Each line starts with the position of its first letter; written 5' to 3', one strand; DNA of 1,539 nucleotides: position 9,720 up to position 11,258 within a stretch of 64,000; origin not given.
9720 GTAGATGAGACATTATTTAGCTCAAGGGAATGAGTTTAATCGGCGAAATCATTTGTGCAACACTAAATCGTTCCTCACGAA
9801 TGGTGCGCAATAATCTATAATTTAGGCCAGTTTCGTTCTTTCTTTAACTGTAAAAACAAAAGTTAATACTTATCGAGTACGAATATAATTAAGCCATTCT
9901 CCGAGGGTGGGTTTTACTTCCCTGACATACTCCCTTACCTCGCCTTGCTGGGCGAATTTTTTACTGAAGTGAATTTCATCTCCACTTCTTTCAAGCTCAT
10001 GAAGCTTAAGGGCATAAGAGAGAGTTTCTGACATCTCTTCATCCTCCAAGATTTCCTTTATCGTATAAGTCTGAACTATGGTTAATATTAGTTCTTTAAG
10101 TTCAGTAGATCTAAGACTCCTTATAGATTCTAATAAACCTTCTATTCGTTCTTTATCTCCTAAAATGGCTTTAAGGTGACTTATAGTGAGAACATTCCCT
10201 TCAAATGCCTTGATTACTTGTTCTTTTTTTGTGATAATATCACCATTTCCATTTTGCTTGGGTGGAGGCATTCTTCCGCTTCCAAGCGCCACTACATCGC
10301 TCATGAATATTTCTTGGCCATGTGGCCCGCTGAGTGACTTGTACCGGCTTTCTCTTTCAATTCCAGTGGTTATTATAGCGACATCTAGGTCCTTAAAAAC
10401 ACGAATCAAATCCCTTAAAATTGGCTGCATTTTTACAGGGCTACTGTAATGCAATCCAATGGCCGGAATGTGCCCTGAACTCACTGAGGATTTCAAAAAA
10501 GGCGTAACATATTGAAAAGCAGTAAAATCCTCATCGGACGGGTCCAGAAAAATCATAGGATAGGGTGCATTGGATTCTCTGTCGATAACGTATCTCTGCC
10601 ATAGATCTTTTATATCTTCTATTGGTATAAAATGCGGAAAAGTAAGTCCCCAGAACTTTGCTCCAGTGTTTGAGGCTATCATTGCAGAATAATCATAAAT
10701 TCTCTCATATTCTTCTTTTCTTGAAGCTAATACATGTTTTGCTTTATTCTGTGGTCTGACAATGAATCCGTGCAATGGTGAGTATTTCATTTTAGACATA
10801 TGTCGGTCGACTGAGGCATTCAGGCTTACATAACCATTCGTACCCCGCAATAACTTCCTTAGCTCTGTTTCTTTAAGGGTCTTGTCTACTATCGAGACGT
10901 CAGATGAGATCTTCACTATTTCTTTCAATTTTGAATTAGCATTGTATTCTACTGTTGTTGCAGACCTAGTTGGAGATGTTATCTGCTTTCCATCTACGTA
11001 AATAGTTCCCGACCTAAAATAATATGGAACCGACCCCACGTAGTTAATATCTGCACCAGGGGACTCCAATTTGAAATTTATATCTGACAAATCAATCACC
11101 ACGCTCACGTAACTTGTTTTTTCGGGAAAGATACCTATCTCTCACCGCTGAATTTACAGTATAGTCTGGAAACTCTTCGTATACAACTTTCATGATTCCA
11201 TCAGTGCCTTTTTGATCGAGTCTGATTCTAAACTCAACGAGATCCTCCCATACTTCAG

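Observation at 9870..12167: Three-gene cassette built around a Panacea/DUF4065-like protein: candidate uncharacterised toxin-antitoxin or defence module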

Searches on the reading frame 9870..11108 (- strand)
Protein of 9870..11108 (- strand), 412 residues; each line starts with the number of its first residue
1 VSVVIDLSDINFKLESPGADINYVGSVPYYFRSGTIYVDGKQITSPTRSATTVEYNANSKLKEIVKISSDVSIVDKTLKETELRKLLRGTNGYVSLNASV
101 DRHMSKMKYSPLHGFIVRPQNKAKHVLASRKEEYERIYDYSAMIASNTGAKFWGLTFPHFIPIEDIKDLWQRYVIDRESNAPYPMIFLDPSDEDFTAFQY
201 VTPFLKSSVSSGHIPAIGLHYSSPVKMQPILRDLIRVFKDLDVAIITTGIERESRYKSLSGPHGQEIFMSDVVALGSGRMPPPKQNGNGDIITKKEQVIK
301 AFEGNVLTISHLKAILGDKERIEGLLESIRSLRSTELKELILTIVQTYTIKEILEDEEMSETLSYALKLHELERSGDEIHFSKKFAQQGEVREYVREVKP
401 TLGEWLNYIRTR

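Call 4: search_protein_families(library=pfam, proteins=[window:9870-11108:-], max_evalue=1)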
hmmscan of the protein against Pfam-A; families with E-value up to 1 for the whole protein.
window:9870-11108:- (412 aa): 1 family
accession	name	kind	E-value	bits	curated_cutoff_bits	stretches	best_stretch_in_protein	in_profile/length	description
PF12419.13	DUF3670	-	0.19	11.8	27.6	1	53-97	56-100/136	SNF2 Helicase protein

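Call 5: search_protein_families(library=padloc, proteins=[window:9870-11108:-], max_evalue=1)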
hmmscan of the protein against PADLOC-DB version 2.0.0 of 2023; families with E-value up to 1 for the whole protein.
window:9870-11108:- (412 aa): 0 families

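Call 6: search_protein_families(library=ncbifam, proteins=[window:9870-11108:-], max_evalue=1)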
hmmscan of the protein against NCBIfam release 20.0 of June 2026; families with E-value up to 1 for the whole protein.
window:9870-11108:- (412 aa): 0 families

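Call 7: search_protein_families(library=phrogs, proteins=[window:9870-11108:-], max_evalue=1)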
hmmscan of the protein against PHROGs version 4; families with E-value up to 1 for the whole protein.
window:9870-11108:- (412 aa): 1 family
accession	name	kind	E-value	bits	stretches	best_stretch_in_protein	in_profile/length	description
phrog_5638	-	unknown function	0.23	12.9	0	52-94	17-58/93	-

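Call 9: find_homologous_proteins(query=window:9870-11108:-, max_evalue=0.001)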
Query window:9870-11108:- (412 aa): 4 proteins with E <= 0.001 among 5313 candidates.
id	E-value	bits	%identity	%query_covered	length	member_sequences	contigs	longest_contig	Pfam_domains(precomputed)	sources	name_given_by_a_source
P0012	1.8e-268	908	100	99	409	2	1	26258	-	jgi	jgi:hypothetical protein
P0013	7.2e-197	672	71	99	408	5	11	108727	-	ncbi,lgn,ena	-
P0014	2.9e-189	647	69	100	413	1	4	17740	-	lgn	-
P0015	1.6e-153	530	57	99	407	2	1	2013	-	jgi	jgi:hypothetical protein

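Call 11: find_encoding_contigs(protein=P0013, flank=8000, max_places=4)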
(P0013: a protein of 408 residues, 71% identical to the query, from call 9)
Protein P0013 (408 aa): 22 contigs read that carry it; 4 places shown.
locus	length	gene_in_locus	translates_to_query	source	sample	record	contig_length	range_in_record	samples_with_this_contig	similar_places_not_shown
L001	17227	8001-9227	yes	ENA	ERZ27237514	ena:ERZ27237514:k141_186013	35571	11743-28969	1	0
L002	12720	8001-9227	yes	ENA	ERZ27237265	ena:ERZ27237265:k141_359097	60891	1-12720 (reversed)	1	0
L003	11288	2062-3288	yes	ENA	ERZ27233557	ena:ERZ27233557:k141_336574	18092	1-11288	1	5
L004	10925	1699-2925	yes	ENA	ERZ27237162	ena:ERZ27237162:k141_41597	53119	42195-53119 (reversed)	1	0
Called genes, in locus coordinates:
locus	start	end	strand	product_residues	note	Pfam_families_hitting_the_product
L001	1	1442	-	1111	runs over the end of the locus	PF02874:ATP-synt_ab_N, PF16886:ATP-synt_ab_Xtn, PF14890:Intein_splicing, PF14528:LAGLIDADG_3, PF00006:ATP-synt_ab, PF22919:ATP-synt_VA_C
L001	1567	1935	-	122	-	PF01990:ATP-synt_F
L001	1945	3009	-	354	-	PF01992:vATP-synt_AC39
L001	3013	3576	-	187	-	-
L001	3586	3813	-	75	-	PF00137:ATP-synt_C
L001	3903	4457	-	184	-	PF22794:jr-ZPR1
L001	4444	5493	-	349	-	PF00478:IMPDH (faint), PF01070:FMN_dh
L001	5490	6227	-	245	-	PF00696:AA_kinase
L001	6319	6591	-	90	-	PF07362:CcdA (weak)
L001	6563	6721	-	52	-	-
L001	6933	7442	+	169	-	-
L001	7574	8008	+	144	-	-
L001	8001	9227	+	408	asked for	-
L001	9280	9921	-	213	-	-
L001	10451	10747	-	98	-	-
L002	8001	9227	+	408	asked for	-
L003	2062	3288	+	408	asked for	-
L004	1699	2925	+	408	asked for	-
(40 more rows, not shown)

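Call 12: find_encoding_contigs(protein=P0014, flank=8000, max_places=3)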
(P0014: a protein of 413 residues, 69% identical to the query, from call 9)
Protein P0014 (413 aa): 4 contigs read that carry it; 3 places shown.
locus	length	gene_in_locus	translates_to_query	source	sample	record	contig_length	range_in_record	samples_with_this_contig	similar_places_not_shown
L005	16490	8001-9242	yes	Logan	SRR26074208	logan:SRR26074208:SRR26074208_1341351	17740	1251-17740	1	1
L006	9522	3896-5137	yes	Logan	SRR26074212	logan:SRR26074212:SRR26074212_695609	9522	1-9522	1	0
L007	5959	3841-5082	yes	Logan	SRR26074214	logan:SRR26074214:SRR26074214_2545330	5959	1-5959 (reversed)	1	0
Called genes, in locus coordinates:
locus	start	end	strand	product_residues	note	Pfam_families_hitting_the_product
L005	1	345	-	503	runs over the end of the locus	PF13643:DUF4145 (faint)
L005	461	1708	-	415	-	PF00753:Lactamase_B (faint), PF23023:Anti-Pycsar_Apyc1 (weak)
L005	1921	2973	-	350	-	-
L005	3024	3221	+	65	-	-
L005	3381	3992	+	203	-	-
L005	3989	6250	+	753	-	PF09250:Prim-Pol, PF08708:PriCT_1, PF13307:Helicase_C_2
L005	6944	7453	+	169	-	-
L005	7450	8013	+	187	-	-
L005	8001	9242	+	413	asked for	-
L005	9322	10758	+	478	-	-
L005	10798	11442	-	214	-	-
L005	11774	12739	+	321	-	PF18731:HEPN_Swt1 (weak)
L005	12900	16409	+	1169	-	PF00176:SNF2-rel_dom, PF00270:DEAD, PF04851:ResIII, PF00271:Helicase_C, PF13020:NOV_C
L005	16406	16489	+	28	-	?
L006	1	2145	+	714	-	?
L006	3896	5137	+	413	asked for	-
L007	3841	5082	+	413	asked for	-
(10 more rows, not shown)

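Call 25: search_solved_structures(query=A1, max_evalue=10, show_alignments=2)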
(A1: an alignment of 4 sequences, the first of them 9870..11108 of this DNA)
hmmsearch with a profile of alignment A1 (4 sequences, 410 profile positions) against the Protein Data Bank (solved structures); distinct sequences matched with E-value up to 10: 1.
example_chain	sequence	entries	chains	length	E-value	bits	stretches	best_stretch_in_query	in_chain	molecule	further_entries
2ije_S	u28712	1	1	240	0.092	14.7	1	23-100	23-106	Guanine nucleotide-releasing protein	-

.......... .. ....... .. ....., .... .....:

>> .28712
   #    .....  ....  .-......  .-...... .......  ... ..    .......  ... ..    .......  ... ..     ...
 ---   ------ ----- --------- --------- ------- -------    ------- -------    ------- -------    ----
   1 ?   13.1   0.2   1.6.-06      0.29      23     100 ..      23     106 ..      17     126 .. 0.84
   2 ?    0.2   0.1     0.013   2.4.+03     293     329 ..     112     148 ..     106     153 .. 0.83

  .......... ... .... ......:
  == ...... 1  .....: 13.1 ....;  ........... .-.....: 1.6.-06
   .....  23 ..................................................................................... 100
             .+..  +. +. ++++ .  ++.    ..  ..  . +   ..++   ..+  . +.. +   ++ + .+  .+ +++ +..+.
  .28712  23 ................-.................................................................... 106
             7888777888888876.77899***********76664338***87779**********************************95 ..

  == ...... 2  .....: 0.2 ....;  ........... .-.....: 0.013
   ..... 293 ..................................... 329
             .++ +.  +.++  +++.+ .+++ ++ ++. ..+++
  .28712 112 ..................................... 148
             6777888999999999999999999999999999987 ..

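Call 32: predict_structure(alignment_id=A1)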
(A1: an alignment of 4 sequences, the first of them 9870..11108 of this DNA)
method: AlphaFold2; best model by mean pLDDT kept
length: 412 residues; sequences in the alignment: 4
mean_pLDDT: 40.8   pTM: 0.29
mean pLDDT of the five models: 40.8, 37.4, 36.8, 36.4, 35.6
residues with pLDDT >= 90: 0; 70-90: 0; 50-70: 128; < 50: 284
segments of 3 or more residues with pLDDT < 50: 1-33, 45-78, 97-161, 178-185, 190-195, 221-225, 247-316, 332-334, 349-351, 369-412
pLDDT, mean of each block of 10 residues (from residue 1): 38 36 30 53 47 29 27 45 57 48 26 27 34 35 27 34 49 50 49 50 64 56 50 58 48 24 24 26 27 25 29 48 54 51 55 50 51 40 31 33 38 34
secondary structure, 60 per line:
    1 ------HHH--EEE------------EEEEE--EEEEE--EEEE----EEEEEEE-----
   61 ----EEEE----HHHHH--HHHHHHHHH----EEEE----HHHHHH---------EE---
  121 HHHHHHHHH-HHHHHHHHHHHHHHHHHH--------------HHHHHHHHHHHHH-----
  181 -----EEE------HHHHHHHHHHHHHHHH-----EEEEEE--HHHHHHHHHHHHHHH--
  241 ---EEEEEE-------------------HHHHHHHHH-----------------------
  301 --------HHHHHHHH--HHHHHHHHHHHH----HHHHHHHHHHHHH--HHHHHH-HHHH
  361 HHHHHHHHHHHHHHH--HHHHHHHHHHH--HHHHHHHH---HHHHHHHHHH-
elements in order: E12-14 E27-31 E34-38 E41-44 E49-55 E65-68 H73-77 H80-88 E93-96 H101-106 H121-129 H131-148 H163-175 E186-188 H195-210 E216-221 H224-238 E244-249 H269-277 H309-316 H319-330 H335-347 H350-355 H357-375 H378-388 H391-398 H402-411

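Call 44: search_protein_representatives(alignment_id=A1)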
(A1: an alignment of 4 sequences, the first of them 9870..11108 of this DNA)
Query: 4 sequences, 410 profile positions. Proteins with E-value up to 0.001 (for the whole library): 56; up to 1e-10: 29; up to 1e-30: 2. The best 56 are listed.
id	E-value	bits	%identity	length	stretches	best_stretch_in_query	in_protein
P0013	2.6e-240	813.7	-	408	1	1-410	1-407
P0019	2.4e-37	145.2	-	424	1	6-408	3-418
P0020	1.3e-24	103.2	-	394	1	26-405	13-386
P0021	2.0e-23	99.3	-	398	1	8-405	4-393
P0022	8.2e-21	90.7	-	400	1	6-408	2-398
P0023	6.7e-20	87.7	-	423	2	132-408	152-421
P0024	4.1e-18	81.8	-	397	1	26-407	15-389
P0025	9.3e-18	80.6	-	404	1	25-409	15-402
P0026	4.0e-17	78.5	-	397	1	23-397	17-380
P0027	7.9e-17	77.6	-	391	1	26-407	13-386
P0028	2.9e-16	75.7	-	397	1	22-403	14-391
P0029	1.7e-15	73.2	-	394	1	26-404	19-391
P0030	2.6e-15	72.5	-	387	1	26-408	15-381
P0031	3.0e-15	72.4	-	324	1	75-408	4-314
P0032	4.5e-15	71.8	-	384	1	18-399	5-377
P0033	6.1e-15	71.3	-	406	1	21-403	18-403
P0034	6.2e-15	71.3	-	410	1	28-407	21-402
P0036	1.0e-14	70.6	-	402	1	39-396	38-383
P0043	2.5e-12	62.8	-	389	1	24-401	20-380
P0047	1.1e-10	57.3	-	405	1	29-394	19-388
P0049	1.9e-10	56.5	-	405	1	23-403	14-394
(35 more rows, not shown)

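Call 46: search_protein_families(library=pfam, alignment_id=A5, max_evalue=0.01)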
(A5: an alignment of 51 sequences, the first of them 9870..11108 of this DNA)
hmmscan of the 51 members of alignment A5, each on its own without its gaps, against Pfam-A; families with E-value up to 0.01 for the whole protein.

A. member 1, window:9870-11108:- (412 aa): 0 families

B. families by the number of members that match (of 51 scanned): 2 families
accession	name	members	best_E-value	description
PF03131.22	bZIP_Maf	1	0.0012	bZIP Maf transcription factor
PF23055.1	DUF7041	1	0.0017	Domain of unknown function (DUF7041)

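Call 47: search_solved_structures(query=A5, max_evalue=10, show_alignments=3)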
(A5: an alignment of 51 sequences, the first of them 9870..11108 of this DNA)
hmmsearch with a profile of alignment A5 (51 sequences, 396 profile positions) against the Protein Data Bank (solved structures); distinct sequences matched with E-value up to 10: 6.
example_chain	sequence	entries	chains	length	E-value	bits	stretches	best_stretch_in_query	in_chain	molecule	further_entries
5xxb_W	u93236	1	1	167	0.14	14.1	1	141-204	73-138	Ribosomal protein uL23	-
22vt_4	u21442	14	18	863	0.21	13.5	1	133-194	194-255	DNA replication licensing factor MCM4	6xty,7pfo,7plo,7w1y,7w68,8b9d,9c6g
6xtx_4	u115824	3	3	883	0.22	13.5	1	133-194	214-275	DNA replication licensing factor MCM4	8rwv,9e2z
8s09_4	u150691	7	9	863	0.26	13.2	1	133-194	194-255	DNA replication licensing factor MCM4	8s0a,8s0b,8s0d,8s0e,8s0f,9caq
8w0e_4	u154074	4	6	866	0.26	13.2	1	133-194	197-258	DNA replication licensing factor MCM4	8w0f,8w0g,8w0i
5cwj_A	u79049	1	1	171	1.8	10.4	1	304-350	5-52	Designed helical repeat protein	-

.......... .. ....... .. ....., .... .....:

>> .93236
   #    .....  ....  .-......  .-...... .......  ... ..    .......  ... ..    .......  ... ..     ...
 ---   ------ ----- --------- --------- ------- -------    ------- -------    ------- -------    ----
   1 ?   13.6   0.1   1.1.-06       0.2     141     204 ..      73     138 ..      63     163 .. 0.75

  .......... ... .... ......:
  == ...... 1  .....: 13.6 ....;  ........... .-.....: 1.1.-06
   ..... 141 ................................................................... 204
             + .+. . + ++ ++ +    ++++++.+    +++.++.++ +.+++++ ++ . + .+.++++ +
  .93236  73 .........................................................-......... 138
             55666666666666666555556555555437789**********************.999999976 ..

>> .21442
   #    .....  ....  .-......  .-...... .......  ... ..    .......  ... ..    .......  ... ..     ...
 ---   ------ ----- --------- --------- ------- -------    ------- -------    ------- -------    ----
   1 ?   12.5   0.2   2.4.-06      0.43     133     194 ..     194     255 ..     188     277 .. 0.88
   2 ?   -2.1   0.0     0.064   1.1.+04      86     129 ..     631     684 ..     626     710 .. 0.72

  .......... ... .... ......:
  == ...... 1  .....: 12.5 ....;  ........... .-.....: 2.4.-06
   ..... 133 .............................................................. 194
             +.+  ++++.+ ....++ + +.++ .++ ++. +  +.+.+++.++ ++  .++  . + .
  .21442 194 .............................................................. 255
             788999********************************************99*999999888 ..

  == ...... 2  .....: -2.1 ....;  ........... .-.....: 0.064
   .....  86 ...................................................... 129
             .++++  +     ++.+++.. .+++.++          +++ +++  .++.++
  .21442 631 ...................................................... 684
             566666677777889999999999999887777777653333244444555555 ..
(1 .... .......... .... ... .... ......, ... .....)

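Call 54: find_encoding_contigs(protein=P0019, flank=6000, max_places=3)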
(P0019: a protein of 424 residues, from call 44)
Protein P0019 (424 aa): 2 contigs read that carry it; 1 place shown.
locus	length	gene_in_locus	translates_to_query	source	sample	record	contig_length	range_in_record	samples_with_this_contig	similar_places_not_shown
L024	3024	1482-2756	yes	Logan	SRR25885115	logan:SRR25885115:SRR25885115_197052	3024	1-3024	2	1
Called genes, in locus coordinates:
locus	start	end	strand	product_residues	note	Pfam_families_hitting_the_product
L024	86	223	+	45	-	-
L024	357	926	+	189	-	-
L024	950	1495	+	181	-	-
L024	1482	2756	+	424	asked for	-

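Call 55: find_encoding_contigs(protein=P0020, flank=6000, max_places=3)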
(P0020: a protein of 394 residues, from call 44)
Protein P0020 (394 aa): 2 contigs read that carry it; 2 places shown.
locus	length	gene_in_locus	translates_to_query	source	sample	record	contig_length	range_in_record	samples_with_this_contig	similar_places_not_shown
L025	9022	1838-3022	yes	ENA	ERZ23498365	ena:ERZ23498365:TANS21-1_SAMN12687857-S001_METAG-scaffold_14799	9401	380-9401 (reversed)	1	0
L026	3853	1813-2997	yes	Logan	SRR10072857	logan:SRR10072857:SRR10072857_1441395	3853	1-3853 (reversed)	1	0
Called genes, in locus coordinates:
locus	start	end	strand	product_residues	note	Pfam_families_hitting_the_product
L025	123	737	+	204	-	PF04289:DUF447_N, PF20766:DUF447_C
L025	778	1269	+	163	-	-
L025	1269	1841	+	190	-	-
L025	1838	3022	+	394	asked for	-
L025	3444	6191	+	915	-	PF00112:Peptidase_C1, PF19077:Big_13 (faint), PF24893:DUF7743 (weak), PF07495:Y_Y_Y, PF18884:TSP3_bac (weak)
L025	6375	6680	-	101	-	-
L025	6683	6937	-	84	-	-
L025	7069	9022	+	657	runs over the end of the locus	PF05378:Hydant_A_N, PF01968:Hydantoinase_A, PF19278:Hydant_A_C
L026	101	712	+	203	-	PF04289:DUF447_N, PF20766:DUF447_C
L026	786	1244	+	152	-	-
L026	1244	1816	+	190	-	-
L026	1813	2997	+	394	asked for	-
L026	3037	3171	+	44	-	-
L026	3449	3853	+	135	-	?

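Call 57: predict_structure(alignment_id=A5)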
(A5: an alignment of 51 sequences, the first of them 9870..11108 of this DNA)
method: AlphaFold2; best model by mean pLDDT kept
length: 412 residues; sequences in the alignment: 51
mean_pLDDT: 90.7   pTM: 0.90
mean pLDDT of the five models: 90.7, 90.5, 90.4, 89.5, 88.3
residues with pLDDT >= 90: 317; 70-90: 55; 50-70: 35; < 50: 5
segments of 3 or more residues with pLDDT < 50: 1-3
pLDDT, mean of each block of 10 residues (from residue 1): 61 83 62 94 97 97 95 96 95 97 96 96 92 97 97 94 95 93 93 75 95 95 87 91 96 91 94 84 62 75 97 96 97 98 97 96 98 97 92 92 90 83
secondary structure, 60 per line:
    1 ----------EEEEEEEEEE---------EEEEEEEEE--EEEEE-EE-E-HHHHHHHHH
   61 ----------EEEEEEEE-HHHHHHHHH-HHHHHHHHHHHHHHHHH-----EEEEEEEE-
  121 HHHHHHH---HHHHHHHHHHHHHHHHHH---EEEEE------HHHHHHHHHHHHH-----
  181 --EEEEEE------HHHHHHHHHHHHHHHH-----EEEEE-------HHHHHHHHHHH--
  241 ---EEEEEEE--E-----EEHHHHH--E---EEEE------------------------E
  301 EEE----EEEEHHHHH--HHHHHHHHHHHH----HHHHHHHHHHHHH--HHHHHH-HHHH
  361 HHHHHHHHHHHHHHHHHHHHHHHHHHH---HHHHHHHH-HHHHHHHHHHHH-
elements in order: E11-20 E30-38 E41-45 H52-60 E71-78 H80-88 H90-106 E112-119 H121-127 H131-148 E152-156 H163-175 E183-188 H195-210 E216-220 H228-238 E244-250 H261-265 E272-275 E300-303 E308-311 H312-316 H319-330 H335-347 H350-355 H357-387 H391-398 H400-411
